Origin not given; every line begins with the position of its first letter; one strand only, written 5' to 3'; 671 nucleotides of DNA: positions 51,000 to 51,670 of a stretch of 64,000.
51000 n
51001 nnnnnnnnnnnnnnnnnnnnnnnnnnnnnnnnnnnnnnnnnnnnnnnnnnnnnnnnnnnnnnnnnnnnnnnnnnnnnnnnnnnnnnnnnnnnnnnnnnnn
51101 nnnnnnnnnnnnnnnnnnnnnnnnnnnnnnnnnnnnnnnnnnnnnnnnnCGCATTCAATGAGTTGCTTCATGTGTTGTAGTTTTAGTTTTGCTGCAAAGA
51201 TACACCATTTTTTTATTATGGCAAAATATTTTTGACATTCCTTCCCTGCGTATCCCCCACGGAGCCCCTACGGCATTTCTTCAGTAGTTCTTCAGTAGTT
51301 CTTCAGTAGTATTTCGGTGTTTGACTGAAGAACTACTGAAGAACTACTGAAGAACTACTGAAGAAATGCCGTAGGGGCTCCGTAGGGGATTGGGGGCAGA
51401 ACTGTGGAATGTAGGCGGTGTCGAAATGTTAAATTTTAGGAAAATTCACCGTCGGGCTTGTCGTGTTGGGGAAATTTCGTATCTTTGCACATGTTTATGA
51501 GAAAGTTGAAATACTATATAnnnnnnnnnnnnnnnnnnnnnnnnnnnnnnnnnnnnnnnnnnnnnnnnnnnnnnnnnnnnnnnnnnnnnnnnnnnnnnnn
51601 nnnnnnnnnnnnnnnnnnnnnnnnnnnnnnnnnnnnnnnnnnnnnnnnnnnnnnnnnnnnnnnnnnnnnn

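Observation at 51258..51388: Family B copy 3: one substitution relative to copy 1, perfectly complementary 17-nt termini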

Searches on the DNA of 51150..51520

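Call 85: search_rna_families(source=window, start=51150, end=51520, threshold=evalue, max_evalue=1)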
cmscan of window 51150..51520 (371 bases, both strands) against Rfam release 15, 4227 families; matches with E-value up to 1: 20.
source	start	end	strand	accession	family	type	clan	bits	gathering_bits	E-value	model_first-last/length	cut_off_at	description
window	51258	51384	+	RF04099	MIR837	Gene; miRNA;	-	79.8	117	1.3e-17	1-122/122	no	MIR837 microRNA precursor family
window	51251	51391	-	RF04170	MIR7723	Gene; miRNA;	-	56.8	200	6.6e-11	1-235/235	no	MIR7723 microRNA precursor family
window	51259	51383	+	RF04170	MIR7723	Gene; miRNA;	-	54.3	200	2.7e-10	1-235/235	no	MIR7723 microRNA precursor family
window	51278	51364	-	RF03328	mir-606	Gene; miRNA;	-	45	80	9.7e-09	1-84/84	no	mir-606 microRNA precursor family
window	51280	51362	+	RF00995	mir-616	Gene; miRNA;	-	39.9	100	1.8e-07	1-91/91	no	mir-616 microRNA precursor family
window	51293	51351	+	RF03217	mir-3167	Gene; miRNA;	-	35.5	86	6.1e-05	1-59/59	no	mir-3167 microRNA precursor family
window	51281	51350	-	RF04043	mir-2062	Gene; miRNA;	-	33.9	90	1.3e-05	1-72/72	no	mir-2062 microRNA precursor family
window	51280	51349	-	RF03217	mir-3167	Gene; miRNA;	-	33.5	86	0.00019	1-59/59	no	mir-3167 microRNA precursor family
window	51272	51357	+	RF00653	mir-22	Gene; miRNA;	-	33.2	48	2.4e-06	1-84/84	no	mir-22 microRNA precursor family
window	51274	51370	-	RF00653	mir-22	Gene; miRNA;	-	32.7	48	3.5e-06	1-84/84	no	mir-22 microRNA precursor family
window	51283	51346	-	RF03462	mir-4677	Gene; miRNA;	-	31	80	9.2e-05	1-59/59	no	mir-4677 microRNA precursor family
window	51284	51358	+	RF04043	mir-2062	Gene; miRNA;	-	30.9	90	9.1e-05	1-72/72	no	mir-2062 microRNA precursor family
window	51285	51348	+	RF03462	mir-4677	Gene; miRNA;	-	30.7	80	0.00011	1-59/59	no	mir-4677 microRNA precursor family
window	51278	51346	+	RF04063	MIR2629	Gene; miRNA;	-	27.5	60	8.2e-05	1-66/66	no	MIR2629 microRNA precursor family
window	51273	51369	+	RF00773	mir-298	Gene; miRNA;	-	23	80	0.018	1-85/85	no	mir-298 microRNA precursor family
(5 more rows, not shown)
